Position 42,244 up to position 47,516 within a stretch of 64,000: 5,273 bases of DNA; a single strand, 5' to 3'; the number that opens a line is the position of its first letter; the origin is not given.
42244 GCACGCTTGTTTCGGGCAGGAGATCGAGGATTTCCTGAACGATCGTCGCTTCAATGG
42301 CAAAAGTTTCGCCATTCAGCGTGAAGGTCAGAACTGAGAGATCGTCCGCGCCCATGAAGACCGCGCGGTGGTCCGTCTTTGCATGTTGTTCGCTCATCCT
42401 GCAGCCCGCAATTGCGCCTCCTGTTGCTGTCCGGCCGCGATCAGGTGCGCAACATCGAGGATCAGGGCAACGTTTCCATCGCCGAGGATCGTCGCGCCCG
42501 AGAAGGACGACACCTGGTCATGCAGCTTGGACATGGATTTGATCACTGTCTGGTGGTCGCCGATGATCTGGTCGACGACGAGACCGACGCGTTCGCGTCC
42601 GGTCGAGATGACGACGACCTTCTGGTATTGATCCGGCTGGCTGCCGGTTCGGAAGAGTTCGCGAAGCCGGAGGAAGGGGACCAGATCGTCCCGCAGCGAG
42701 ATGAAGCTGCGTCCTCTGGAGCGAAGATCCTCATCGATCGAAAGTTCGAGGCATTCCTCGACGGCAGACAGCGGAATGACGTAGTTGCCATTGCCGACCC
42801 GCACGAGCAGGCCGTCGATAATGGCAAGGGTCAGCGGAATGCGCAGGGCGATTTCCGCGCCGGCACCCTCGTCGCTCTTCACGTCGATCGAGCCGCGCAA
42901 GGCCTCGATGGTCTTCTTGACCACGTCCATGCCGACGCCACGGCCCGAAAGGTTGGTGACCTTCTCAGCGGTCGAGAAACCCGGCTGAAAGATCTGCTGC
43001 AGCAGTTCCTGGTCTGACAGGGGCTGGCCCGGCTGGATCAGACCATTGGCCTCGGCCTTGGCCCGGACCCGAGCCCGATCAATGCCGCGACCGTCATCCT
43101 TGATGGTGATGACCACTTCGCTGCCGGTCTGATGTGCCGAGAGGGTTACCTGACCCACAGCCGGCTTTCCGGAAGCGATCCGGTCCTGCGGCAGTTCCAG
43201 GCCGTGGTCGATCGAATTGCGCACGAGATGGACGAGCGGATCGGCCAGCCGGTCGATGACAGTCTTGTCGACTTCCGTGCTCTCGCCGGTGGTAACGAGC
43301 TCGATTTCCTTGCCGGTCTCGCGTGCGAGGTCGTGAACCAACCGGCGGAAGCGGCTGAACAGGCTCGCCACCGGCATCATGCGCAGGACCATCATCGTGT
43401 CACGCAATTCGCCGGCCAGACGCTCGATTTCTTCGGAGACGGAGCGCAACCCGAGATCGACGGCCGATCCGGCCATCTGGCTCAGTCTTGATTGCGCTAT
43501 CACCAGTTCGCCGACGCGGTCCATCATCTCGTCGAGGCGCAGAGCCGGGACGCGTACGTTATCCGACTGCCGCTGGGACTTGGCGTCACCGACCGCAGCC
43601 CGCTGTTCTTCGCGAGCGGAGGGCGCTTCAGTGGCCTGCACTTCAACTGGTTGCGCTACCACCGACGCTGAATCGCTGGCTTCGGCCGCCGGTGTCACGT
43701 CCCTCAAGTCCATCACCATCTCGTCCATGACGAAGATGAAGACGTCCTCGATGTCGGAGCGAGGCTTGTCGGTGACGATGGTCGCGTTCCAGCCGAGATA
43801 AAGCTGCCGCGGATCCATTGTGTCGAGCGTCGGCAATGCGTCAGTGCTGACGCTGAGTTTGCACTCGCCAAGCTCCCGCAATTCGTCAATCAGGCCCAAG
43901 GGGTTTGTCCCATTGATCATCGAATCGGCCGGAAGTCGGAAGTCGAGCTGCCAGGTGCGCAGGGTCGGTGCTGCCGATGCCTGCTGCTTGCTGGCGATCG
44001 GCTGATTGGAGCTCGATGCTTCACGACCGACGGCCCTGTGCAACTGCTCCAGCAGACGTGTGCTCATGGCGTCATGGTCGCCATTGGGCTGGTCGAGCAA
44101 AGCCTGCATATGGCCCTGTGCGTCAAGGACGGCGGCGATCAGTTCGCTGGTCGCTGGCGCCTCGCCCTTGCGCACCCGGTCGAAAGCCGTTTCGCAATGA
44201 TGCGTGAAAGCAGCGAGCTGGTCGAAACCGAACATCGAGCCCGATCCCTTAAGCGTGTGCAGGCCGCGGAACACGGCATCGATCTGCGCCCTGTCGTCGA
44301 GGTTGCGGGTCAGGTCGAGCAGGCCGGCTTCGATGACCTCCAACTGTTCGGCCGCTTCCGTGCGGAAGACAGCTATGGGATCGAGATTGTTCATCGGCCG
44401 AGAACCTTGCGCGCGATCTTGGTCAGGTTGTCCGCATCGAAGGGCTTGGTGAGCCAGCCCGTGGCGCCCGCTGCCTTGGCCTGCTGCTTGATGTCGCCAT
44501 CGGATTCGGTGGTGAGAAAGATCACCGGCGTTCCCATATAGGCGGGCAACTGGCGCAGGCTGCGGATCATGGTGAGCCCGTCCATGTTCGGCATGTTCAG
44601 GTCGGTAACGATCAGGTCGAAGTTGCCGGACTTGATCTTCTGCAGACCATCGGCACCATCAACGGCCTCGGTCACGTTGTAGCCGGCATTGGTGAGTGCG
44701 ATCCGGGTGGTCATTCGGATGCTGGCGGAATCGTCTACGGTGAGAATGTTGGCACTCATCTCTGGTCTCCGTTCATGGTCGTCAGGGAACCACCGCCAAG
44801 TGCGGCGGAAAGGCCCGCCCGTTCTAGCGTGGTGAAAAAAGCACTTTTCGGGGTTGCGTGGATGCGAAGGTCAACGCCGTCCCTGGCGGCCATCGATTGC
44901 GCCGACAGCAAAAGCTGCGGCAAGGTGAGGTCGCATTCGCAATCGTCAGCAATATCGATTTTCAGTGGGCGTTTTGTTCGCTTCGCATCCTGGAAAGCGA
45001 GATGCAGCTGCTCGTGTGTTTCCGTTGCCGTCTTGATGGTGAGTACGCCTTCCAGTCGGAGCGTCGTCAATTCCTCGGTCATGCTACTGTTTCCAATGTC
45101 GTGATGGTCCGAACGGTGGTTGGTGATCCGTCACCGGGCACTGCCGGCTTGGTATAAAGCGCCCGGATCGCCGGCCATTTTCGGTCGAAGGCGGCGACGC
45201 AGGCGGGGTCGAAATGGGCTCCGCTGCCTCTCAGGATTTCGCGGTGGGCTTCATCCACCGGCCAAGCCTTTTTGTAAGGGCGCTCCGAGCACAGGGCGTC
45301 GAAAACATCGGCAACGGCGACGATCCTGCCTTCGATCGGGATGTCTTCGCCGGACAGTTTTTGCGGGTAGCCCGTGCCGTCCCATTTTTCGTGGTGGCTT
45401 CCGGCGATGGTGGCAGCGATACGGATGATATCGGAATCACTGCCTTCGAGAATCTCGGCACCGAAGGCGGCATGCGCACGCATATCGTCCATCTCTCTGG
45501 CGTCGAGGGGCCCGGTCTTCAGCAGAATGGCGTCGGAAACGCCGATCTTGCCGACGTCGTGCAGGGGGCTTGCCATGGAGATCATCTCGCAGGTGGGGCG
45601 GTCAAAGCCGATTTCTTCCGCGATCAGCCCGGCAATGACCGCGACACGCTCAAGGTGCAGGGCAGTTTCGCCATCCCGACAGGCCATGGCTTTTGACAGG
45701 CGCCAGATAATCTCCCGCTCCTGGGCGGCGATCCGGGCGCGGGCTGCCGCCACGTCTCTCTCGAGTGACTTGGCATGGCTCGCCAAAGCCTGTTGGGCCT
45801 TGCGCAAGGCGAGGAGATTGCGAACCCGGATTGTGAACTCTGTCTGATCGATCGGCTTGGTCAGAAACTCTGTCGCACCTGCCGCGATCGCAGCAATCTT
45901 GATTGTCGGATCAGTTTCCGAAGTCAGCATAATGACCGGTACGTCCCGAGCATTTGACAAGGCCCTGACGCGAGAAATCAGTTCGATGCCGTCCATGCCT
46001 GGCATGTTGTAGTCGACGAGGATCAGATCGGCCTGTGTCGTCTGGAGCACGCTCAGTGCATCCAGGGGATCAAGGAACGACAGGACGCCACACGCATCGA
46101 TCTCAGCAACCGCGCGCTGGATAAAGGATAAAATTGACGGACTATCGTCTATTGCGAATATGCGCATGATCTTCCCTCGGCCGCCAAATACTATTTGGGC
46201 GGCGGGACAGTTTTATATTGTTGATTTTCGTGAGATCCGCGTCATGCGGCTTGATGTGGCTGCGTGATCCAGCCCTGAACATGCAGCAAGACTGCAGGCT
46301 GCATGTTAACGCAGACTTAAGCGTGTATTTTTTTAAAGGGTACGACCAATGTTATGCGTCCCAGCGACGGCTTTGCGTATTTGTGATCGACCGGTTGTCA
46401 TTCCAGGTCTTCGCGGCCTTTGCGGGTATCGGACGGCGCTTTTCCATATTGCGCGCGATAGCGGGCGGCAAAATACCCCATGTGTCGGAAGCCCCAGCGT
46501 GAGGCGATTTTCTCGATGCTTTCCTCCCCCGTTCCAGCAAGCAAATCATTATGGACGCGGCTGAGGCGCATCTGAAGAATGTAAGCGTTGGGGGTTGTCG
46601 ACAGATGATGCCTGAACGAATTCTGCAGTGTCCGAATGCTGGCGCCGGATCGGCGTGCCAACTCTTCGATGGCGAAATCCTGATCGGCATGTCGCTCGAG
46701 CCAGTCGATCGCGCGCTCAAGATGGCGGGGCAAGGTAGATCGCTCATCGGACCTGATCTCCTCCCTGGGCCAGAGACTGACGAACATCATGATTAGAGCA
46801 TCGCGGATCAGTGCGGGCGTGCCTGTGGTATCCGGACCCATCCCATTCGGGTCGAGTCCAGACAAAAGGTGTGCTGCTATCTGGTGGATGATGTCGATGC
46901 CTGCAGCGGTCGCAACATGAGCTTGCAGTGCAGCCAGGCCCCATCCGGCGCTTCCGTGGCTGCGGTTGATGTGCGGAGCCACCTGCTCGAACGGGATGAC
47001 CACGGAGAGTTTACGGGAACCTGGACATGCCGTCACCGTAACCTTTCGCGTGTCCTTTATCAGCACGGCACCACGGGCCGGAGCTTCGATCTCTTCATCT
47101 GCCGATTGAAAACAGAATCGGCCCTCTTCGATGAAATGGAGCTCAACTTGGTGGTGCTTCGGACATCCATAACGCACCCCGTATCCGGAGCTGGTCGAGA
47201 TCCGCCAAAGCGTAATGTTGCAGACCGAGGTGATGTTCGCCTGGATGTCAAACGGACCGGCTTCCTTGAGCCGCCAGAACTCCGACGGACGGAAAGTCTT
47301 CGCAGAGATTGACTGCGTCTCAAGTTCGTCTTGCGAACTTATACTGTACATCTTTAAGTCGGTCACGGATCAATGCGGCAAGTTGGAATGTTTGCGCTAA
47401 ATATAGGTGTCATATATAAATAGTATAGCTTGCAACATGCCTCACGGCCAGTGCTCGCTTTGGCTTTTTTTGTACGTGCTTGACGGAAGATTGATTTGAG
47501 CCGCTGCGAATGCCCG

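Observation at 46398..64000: Candidate undescribed flavin-dependent C-N cleaving catabolic system (3 NtaA-family + 1 LLM monooxygenase, 2 reductases, RibB, dual-SBP importer, AllE)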

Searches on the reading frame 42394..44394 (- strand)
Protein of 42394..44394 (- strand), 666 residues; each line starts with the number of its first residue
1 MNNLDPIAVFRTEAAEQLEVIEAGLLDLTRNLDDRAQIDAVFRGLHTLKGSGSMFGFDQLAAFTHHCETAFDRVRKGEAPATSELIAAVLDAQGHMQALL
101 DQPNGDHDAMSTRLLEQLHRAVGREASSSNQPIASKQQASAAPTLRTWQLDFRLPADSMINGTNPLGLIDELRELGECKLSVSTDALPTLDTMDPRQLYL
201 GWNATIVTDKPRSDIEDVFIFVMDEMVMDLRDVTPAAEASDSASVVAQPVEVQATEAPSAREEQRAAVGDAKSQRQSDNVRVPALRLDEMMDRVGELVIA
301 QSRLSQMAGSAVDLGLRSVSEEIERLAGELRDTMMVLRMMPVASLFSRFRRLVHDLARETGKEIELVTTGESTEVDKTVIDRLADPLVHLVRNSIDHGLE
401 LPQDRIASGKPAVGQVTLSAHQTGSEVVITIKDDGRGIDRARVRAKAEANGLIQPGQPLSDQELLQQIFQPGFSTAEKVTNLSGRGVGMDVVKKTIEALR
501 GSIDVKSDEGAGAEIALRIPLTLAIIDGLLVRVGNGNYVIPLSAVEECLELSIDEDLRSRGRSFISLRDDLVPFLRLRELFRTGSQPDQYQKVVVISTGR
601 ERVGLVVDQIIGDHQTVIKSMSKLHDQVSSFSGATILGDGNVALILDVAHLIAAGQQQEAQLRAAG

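Call 66: search_protein_families(library=pfam, proteins=[window:42394-44394:-], max_evalue=0.00001)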
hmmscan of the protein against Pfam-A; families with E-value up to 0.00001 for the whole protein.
window:42394-44394:- (666 aa): 4 families
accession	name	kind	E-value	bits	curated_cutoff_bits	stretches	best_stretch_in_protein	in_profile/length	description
PF01584.24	CheW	-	1.3e-27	96.6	23.5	1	528-653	2-135/138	CheW-like domain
PF02518.31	HATPase_c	-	1.2e-18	68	26.4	1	385-522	4-110/111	Histidine kinase-, DNA gyrase B-, and HSP90-like ATPase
PF01627.28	Hpt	-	1.6e-15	57.6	24.6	1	8-96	4-74/84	Hpt domain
PF02895.20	H-kinase_dim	-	1.5e-11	45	23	1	279-335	3-66/68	Signal transducing histidine kinase, homodimeric domain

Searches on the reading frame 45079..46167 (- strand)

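Call 66: search_protein_families(library=pfam, proteins=[window:45079-46167:-], max_evalue=0.00001)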
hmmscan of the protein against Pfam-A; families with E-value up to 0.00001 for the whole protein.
window:45079-46167:- (362 aa): 3 families
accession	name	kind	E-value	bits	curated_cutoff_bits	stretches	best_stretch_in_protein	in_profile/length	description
PF13487.12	HD_5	-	1.3e-29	103.6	27.2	1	168-322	14-169/170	HD domain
PF00072.30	Response_reg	-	4e-24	85.4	30.2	1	3-115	1-110/111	Response regulator receiver domain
PF01966.28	HD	-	9e-20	71.5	22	1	171-291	4-115/116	HD domain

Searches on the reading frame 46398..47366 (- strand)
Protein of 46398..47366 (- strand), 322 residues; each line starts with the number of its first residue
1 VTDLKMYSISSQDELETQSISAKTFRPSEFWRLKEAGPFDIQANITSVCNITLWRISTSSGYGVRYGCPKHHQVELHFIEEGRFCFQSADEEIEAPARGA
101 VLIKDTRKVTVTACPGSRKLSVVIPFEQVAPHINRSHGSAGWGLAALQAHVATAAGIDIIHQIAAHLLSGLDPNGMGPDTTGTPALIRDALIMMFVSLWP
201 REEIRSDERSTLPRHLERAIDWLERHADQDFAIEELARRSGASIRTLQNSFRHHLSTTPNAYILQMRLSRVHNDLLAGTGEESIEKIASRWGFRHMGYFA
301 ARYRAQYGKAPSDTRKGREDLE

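Call 8: search_protein_families(library=ncbifam, proteins=[window:46398-47366:-], max_evalue=0.001)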
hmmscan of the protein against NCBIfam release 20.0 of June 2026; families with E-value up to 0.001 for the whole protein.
window:46398-47366:- (322 aa): 22 families
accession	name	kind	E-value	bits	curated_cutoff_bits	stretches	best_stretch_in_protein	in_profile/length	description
NF041686.2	ant_diox_reg_AndR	equivalog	1.4e-21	77.5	350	1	197-317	200-320/321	anthranilate 1,2-dioxygenase regulatory protein AndR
NF010028.0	PRK13503.1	equivalog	1.3e-15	57.6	288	1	191-319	149-274/278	HTH-type transcriptional activator RhaS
NF006902.0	PRK09393.1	equivalog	1.5e-14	53.9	425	1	214-317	220-321/327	transcriptional regulator FtrA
NF007522.0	PRK10130.1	equivalog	2.7e-13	49.7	319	1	193-318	219-345/350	HTH-type transcriptional regulator EutR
NF007243.0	PRK09685.1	equivalog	1.4e-12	47.6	199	1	81-316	80-300/303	transcriptional regulator FeaR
NF052534.1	RzbtTranRegRhrA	equivalog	4.8e-12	45.7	500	1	225-316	219-309/312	rhizobactin biosynthesis transcriptional regulator RhrA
NF047455.1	TF_Staph_AryK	equivalog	1.4e-11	43.4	850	1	191-318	134-259/759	transcriptional regulator AryK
NF007584.0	PRK10219.1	equivalog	2.1e-11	44.1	174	1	218-316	9-105/107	superoxide response transcriptional regulator SoxS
NF052371.1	TransRegGbdRPseu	equivalog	2.4e-09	36.7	480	1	216-319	227-328/365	choline metabolism transcriptional regulator GbdR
NF010025.2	PRK13500.1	equivalog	5.8e-09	35.9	525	1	200-316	160-276/282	HTH-type transcriptional activator RhaR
NF010026.0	PRK13501.1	equivalog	1.6e-08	34.1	363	1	189-316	149-276/290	HTH-type transcriptional activator RhaR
NF012144.2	ramA_TF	equivalog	5.8e-08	33.1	180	1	216-317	7-106/108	RamA family antibiotic efflux transcriptional regulator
NF007860.0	PRK10572.1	equivalog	6e-07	28.6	208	1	205-320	174-287/292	arabinose operon transcriptional regulator AraC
NF047788.1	TransRegPocR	equivalog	9.7e-07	28.3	500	1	205-318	180-291/296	transcriptional regulator PocR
NF012228.1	RobA_TF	equivalog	1.6e-06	27.9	380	1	220-317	9-104/286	MDR efflux pump AcrAB transcriptional activator RobA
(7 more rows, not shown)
